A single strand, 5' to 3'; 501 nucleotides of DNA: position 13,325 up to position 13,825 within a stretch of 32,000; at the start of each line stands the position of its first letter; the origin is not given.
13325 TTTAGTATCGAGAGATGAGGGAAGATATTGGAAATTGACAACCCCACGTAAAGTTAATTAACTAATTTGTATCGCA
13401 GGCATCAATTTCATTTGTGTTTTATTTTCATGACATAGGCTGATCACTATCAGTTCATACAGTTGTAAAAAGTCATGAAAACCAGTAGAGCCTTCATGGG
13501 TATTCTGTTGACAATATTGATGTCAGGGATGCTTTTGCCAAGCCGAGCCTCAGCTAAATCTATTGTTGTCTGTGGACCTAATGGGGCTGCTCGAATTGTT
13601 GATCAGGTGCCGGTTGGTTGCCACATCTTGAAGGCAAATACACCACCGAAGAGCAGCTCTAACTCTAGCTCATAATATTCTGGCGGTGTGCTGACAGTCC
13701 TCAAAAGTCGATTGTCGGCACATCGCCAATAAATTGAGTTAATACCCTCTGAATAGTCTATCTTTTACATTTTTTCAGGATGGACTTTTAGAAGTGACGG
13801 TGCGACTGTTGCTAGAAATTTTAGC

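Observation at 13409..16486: Candidate new accessory module of CopRS-type copper sensing: small secreted C-x15-CH peptide plus DUF2808-like protein, encoded upstream of the regulator and kinase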

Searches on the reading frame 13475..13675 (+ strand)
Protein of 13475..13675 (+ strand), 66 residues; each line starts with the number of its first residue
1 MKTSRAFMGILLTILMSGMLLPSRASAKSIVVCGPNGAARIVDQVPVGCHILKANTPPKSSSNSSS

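Call 4: search_protein_families(library=pfam, proteins=[window:13475-13675:+], max_evalue=0.01)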
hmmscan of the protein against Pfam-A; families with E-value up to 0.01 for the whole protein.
window:13475-13675:+ (66 aa): 0 families

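Call 9: find_homologous_proteins(query=window:13475-13672:+, max_evalue=10)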
Query seq(66 aa) (66 aa): 3 proteins with E <= 10 among 3 candidates.
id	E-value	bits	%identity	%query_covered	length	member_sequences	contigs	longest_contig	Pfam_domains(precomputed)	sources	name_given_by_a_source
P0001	2.6e-29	117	100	89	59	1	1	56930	-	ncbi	-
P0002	1.4e-26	108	80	89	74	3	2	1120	-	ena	-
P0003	6.6e-9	53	73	50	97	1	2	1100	-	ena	-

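Call 13: find_encoding_contigs(protein=P0002, flank=10000)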
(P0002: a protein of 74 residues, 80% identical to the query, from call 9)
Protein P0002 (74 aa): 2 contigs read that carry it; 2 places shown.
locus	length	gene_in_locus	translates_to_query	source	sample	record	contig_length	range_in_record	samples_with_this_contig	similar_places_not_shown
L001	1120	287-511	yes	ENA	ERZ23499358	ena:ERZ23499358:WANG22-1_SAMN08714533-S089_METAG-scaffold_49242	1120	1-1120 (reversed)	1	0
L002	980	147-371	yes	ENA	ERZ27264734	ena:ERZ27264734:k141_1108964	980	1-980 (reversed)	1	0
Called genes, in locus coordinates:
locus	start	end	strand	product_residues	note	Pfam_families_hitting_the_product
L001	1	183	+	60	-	?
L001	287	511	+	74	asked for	-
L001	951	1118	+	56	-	?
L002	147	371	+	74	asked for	-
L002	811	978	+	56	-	?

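Call 14: find_encoding_contigs(protein=P0003, flank=10000)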
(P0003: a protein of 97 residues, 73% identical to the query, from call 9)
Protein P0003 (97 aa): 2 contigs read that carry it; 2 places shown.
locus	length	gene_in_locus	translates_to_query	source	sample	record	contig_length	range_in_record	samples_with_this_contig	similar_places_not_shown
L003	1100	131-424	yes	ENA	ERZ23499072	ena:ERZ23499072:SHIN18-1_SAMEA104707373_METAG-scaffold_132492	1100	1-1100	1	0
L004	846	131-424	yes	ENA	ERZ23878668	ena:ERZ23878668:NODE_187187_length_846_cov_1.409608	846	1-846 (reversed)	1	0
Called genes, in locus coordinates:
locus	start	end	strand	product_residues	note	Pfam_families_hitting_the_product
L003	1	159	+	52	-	?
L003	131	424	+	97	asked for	-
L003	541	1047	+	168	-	-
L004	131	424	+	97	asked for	-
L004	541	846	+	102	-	?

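Call 21: find_related_loci(query=A2, collection=genome_contigs, flank=10000)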
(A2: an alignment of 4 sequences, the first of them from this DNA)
Query A2 (66 aa) in genome_contigs; peptide patterns used: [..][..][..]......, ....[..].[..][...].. (x = any residue, [..] = any of these).
34 stretches matched a pattern, but none encodes a relative of the query by tblastn (E <= 1e-3).

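Call 22: find_related_loci(query=A2, collection=metagenome_contigs, flank=10000)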
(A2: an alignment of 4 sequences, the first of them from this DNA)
Query A2 (66 aa) in metagenome_contigs; peptide patterns used: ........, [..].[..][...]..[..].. (x = any residue, [..] = any of these).
317 stretches matched a pattern; 1 encode a relative of the query (tblastn E <= 1e-3); 1 distinct loci.
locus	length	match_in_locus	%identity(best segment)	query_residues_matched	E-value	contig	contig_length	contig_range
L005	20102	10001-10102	53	25-58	3e-8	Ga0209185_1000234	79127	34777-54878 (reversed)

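Call 24: search_protein_representatives(protein=window:13475-13672:+)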
Query: 66 residues. Proteins with E-value up to 0.001 (for the whole library): 23; up to 1e-10: 3; up to 1e-30: 0. The best 23 are listed.
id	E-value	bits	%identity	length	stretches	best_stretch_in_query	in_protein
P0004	7.6e-16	73.2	28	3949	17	10-64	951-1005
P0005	1.9e-13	65.7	56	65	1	10-64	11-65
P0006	2.4e-13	65.3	48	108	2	8-58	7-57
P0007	4.3e-10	55.1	52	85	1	1-63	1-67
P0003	2.1e-09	53.0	50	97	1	6-59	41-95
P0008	2.4e-09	52.8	57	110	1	16-64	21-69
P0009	1.1e-08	50.7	49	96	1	8-64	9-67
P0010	5.3e-08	48.6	50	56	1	3-52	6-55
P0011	3.6e-07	46.0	52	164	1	1-56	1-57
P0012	5.7e-07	45.4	50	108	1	17-64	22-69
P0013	7.4e-07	45.0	55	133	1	27-64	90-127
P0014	1.8e-06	43.8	47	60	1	8-63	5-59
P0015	3.2e-06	43.0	47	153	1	18-64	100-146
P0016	1.0e-05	41.4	55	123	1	27-64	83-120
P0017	6.2e-05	39.0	42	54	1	8-52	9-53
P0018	6.3e-05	39.0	56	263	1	28-63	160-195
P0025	9.6e-04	35.3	36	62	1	3-60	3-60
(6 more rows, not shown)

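Call 28: find_homologous_proteins(query=A3, max_evalue=0.01)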
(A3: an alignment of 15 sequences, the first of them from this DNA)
Query A3 (15 sequences) (66 aa, profile of the alignment): 107 proteins with E <= 0.01 among 3598 candidates.
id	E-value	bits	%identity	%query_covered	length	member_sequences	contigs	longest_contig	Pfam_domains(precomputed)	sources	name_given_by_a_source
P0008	3.3e-36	141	60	71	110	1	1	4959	-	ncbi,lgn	-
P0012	4.4e-34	134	52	70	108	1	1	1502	-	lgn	-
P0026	2.7e-33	132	52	85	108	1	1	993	-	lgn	-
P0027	1.7e-32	129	52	85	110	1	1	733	-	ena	-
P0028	4.1e-32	128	55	74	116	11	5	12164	-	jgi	jgi:hypothetical protein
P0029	2.5e-31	125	58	61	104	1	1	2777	-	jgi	jgi:Na+-transporting NADH:ubiquinone oxidoreductase subunit NqrB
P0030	3.0e-31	125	51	86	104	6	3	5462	-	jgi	jgi:hypothetical protein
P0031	4.4e-31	124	51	83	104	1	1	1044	-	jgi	jgi:hypothetical protein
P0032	4.7e-31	124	51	56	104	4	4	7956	-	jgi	jgi:hypothetical protein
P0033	5.0e-31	124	58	61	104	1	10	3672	-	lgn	-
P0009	8.0e-31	124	55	61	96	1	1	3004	-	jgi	jgi:hypothetical protein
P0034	8.6e-31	124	56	59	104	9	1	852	-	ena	-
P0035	9.2e-31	123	58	61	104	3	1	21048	-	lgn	-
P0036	9.4e-31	123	55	74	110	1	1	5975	-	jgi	jgi:hypothetical protein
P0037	1.6e-30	123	50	85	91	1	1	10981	-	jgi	jgi:Na+-transporting NADH:ubiquinone oxidoreductase subunit NqrB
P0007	1.1e-23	101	48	95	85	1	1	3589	-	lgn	-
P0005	1.9e-22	97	52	97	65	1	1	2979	-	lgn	-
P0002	2.3e-22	96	80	89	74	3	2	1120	-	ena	-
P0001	7.7e-21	92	100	89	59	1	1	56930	-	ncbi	-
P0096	2.4e-20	90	48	94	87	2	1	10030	-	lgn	-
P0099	5.2e-20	89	63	88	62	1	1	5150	-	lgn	-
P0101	7.6e-20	88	60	94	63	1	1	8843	-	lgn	-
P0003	1.9e-19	87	73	50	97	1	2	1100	-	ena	-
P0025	4.9e-16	76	37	91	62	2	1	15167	-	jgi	jgi:hypothetical protein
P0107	2.4e-14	71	55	67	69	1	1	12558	-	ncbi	-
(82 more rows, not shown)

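Call 29: search_protein_families(library=ncbifam, proteins=[window:13475-13672:+, P0005, P0007, P0008, P0013, P0018], max_evalue=1)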
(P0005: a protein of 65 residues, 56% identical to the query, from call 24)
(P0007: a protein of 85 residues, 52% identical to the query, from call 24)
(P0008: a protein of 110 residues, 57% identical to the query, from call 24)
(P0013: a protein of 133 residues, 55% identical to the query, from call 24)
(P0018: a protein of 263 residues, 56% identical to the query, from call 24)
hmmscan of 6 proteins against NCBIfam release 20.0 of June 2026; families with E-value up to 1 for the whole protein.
seq(66 aa): 0 families

P0005 (65 aa): 0 families

P0007 (85 aa): 1 family
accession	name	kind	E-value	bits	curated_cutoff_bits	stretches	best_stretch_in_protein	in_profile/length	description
NF010128.0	PRK13605.1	equivalog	0.046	13.6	132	1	33-77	46-89/113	endoribonuclease SymE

P0008 (110 aa): 0 families

P0013 (133 aa): 0 families

P0018 (263 aa): 0 families

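Call 30: find_encoding_contigs(protein=P0001, flank=10000, max_places=3)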
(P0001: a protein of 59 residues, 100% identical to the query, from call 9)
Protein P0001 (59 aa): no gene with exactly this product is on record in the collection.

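Call 33: find_related_loci(query=A4, collection=genome_contigs, flank=10000)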
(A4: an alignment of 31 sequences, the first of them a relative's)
Query A4 (63 aa) in genome_contigs; peptide patterns used: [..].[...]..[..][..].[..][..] (x = any residue, [..] = any of these).
31 stretches matched a pattern; 11 encode a relative of the query (tblastn E <= 1e-3); 11 distinct loci.
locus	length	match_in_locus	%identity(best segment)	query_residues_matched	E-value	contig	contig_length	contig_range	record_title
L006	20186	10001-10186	48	1-59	2e-12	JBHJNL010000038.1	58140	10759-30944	MAG: Thermosynechococcaceae cyanobacterium isolate al_S4C752_1 S4Ck119_288579, whole genome shotgun sequence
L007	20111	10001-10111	68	26-62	5e-12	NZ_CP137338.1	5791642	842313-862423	Altericista sp. CCNU0014 chromosome, complete genome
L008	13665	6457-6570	61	25-62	3e-11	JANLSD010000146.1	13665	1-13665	MAG: Acaryochloridaceae cyanobacterium OTE_25_metabat_464 OTE_25_k141_3367169, whole genome shotgun sequence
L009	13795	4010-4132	54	23-63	4e-11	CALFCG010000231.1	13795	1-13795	MAG: uncultured cyanobacterium isolate R2_Bin_METABAT__82_1 genome assembly, contig: c_000002747685, whole genome shotgu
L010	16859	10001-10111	62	26-62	8e-11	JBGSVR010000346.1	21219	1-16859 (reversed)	MAG: Thermosynechococcaceae cyanobacterium isolate JTS-AC461 k141_1521342, whole genome shotgun sequence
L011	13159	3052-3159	61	27-62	1e-10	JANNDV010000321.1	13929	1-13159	MAG: Acaryochloridaceae cyanobacterium OTE_75_metabat_521 OTE_75_k141_4281012, whole genome shotgun sequence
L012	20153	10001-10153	48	6-59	7e-10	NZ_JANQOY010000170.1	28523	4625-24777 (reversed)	MAG: Acaryochloris sp. IP29b_bin.148 k99_1366717, whole genome shotgun sequence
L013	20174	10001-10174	48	3-59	8e-10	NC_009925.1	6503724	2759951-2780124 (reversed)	Acaryochloris marina MBIC11017, complete sequence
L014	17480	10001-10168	48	5-59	1e-9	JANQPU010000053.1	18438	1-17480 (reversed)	MAG: Acaryochloris sp. IP29b_bin.176 k99_3729552, whole genome shotgun sequence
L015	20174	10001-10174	47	3-59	2e-9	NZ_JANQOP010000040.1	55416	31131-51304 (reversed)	MAG: Acaryochloris sp. IP29b_bin.137 k99_3231052, whole genome shotgun sequence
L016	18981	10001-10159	53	7-59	3e-6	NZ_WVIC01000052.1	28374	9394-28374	Petrachloros mirabilis ULC683 NODE_663_length_28374_cov_123.750274, whole genome shotgun sequence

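Call 35: find_encoding_contigs(protein=P0101, flank=10000, max_places=3)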
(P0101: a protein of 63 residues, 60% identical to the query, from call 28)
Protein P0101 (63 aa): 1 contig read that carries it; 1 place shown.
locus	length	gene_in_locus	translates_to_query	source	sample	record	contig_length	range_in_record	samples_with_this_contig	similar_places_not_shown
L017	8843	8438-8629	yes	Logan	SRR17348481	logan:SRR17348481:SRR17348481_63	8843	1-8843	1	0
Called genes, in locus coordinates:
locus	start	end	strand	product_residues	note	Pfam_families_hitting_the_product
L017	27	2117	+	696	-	PF02922:CBM_48, PF00128:Alpha-amylase, PF21156:ISOA1-3_C (faint), PF21331:Isoamylase_C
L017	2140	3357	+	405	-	PF07690:MFS_1, PF00083:Sugar_tr, PF07690:MFS_1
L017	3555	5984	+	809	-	PF09364:XFP_N, PF03894:XFP, PF09363:XFP_C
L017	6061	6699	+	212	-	PF00300:His_Phos_1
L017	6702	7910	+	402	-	PF00871:Acetate_kinase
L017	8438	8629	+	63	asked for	-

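Call 36: find_encoding_contigs(protein=P0099, flank=10000, max_places=3)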
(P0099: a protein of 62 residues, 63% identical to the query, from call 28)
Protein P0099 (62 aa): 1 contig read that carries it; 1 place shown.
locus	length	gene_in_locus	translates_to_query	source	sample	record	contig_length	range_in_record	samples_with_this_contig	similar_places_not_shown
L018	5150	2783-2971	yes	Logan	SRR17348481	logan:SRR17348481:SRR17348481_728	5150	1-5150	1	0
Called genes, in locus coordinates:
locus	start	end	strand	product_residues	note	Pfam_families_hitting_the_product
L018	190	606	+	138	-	PF00376:MerR, PF13411:MerR_1, PF09278:MerR-DNA-bind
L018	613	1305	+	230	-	PF00072:Response_reg, PF00486:Trans_reg_C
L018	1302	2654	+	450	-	PF00512:HisKA, PF02518:HATPase_c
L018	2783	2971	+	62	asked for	-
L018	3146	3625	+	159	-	PF10989:DUF2808 (weak)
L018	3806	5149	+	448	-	?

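Call 37: find_encoding_contigs(protein=P0005, flank=10000, max_places=3)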
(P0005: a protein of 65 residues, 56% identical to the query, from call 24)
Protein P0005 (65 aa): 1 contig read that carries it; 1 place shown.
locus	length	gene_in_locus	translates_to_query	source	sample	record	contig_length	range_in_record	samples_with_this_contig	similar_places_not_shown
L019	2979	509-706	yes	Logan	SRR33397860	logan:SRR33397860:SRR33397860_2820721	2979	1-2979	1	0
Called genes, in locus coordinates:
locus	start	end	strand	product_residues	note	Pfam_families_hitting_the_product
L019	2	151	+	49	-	?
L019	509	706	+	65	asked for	-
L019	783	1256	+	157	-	PF10989:DUF2808 (weak)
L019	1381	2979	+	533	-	?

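Call 60: search_dna_similar(query=window:13475-13672:+, collection=plasmids, mode=protein, max_evalue=0.001, max_rows=30)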
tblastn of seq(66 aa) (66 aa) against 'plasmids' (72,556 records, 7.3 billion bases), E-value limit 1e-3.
Records with a match: 1; places in all: 1; records where one place covers at least 80% of the query: 0.
Best place of each record, by identity: <60% 1.
By first word of the organism name: Acaryochloris 1.
By predicted mobility (MOB-suite, as given by PLSDB): non-mobilizable 1.
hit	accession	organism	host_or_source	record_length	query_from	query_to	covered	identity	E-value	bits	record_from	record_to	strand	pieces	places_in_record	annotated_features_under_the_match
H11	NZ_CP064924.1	Acaryochloris marina S15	cell culture,surface of Pikea pinnata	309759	14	59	70%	47.8%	8e-5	45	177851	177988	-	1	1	hypothetical protein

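Call 73: search_solved_structures(query=A6, max_evalue=10)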
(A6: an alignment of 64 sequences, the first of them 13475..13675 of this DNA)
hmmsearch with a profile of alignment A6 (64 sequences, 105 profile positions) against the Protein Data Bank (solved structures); distinct sequences matched with E-value up to 10: 1.
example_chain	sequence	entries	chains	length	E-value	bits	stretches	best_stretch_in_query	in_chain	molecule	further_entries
6w8r_A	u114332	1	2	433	1.3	12.1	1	46-87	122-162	Metacaspase-4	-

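Call 76: get_annotated_region(hit=H11, flank=6000)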
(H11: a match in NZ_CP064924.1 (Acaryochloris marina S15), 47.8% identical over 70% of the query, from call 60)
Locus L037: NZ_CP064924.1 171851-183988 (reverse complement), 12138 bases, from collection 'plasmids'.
description: Acaryochloris marina S15 plasmid unnamed8, complete sequence
organism: Acaryochloris marina S15 (NCBI taxid 2762553)
taxonomy: Bacteria; Cyanobacteriota; Cyanophyceae; Acaryochloridales; Acaryochloridaceae; Acaryochloris; Acaryochloris marina; Acaryochloris marina S15
host: -; source: cell culture,surface of Pikea pinnata; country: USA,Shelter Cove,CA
typing (MOB-suite, as given by PLSDB): non-mobilizable
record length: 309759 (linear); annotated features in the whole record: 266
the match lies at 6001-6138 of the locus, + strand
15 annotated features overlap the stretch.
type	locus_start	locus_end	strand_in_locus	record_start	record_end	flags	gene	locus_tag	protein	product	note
CDS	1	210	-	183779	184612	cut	-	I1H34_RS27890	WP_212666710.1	sigma-70 family RNA polymerase sigma factor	GO:0006352 - DNA-templated transcription initiation [Evidence IEA]; GO:0006355 - regulation of DNA-templated ...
CDS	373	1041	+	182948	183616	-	-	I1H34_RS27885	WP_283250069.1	IS4 family transposase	-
CDS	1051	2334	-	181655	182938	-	-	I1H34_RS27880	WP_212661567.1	transposase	GO:0006313 - DNA transposition [Evidence IEA]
CDS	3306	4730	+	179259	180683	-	-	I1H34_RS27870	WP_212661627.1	IS66 family transposase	-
CDS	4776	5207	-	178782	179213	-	-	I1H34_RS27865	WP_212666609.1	response regulator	-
CDS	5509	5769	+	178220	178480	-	-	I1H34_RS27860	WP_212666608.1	hypothetical protein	-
CDS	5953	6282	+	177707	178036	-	-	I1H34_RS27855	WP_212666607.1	hypothetical protein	-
CDS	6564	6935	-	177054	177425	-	-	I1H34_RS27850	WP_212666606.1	helix-turn-helix transcriptional regulator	-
CDS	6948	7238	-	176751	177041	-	-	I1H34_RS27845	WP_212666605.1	hypothetical protein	-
CDS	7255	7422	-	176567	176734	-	-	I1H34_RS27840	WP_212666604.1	hypothetical protein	-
CDS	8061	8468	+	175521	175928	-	-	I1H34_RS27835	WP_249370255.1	hypothetical protein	-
CDS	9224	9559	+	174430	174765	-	-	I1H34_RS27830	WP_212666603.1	DUF1830 domain-containing protein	-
CDS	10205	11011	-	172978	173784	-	-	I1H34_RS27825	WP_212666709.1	sigma-70 family RNA polymerase sigma factor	GO:0006352 - DNA-templated transcription initiation [Evidence IEA]; GO:0006355 - regulation of DNA-templated ...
CDS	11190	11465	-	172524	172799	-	-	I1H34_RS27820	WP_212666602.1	HU family DNA-binding protein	GO:0030261 - chromosome condensation [Evidence IEA]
CDS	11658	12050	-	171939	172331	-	-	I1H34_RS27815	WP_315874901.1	AbrB family transcriptional regulator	-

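Call 78: predict_structure(alignment_id=A6)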
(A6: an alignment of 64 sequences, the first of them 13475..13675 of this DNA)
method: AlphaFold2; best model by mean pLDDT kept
length: 66 residues; sequences in the alignment: 64
mean_pLDDT: 62.4   pTM: 0.32
mean pLDDT of the five models: 62.4, 60.0, 57.4, 56.1, 55.2
residues with pLDDT >= 90: 0; 70-90: 23; 50-70: 35; < 50: 8
segments of 3 or more residues with pLDDT < 50: 60-66
pLDDT, mean of each block of 10 residues (from residue 1): 56 56 61 76 77 59 45
secondary structure, 60 per line:
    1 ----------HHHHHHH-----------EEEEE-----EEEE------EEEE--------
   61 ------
elements in order: H11-17 E29-33 E39-42 E49-52

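Call 84: fold_search(model_id=the predicted structure, library=pdb)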
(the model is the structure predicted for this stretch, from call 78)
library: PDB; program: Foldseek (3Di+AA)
matches with E <= 10: 13; with E <= 0.001: 0
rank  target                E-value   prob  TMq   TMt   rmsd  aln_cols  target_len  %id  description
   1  4pog_G                3.0e+00  0.16  0.30  0.09   5.5        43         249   16  MCM-ssDNA co-crystal structure (released 2014-04-09)
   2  4ywl_A                4.0e+00  0.13  0.30  0.09   5.6        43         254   16  Pyrococcus furiosus MCM N-terminal domain F179A point mutant pentameric ring (released 2015-09-23)
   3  7kdc_C                4.3e+00  0.03  0.21  0.14  13.3        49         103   14  The complex between RhoD and the Plexin B2 RBD (released 2021-07-28)
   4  5iy0_A                4.9e+00  0.10  0.28  0.08   5.7        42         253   17  PfMCM N-terminal domain double hexamer (released 2016-07-13)
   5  9fj2_A                4.9e+00  0.09  0.34  0.15  16.2        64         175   16  Rubrerythrin from Clostridium difficile P28 (released 2025-06-11)
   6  4pof_A                5.3e+00  0.11  0.30  0.09   5.5        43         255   16  PfMCM N-terminal domain without DNA (released 2014-04-09)
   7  4ywm_A                7.0e+00  0.03  0.19  0.06   5.7        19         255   37  Pyrococcus furiosus MCM N-terminal domain beta-turn triple mutant pentameric ring (released 2015-09-23)
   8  1x5z_MODEL_1_A        7.0e+00  0.02  0.19  0.12   7.9        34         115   15  Solution structure of the fibronectin type-III domain of human protein tyrosine phosphatase, receptor type, D  (released 2005-11-17)
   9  4f1n_B                7.5e+00  0.06  0.31  0.04   9.6        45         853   13  Crystal structure of Kluyveromyces polysporus Argonaute with a guide RNA (released 2012-06-13)
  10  8x7t_B                8.6e+00  0.08  0.29  0.03   4.7        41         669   15  MCM in the Apo state. (released 2024-01-17)
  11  9fj2_E                9.3e+00  0.06  0.34  0.14  16.2        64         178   16  Rubrerythrin from Clostridium difficile P28 (released 2025-06-11)
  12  6v93_G                9.3e+00  0.02  0.20  0.13  15.0        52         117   13  Structure of DNA Polymerase Zeta/DNA/dNTP Ternary Complex (released 2020-08-19)
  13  4ywm_F                1.0e+01  0.07  0.27  0.08   5.7        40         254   18  Pyrococcus furiosus MCM N-terminal domain beta-turn triple mutant pentameric ring (released 2015-09-23)
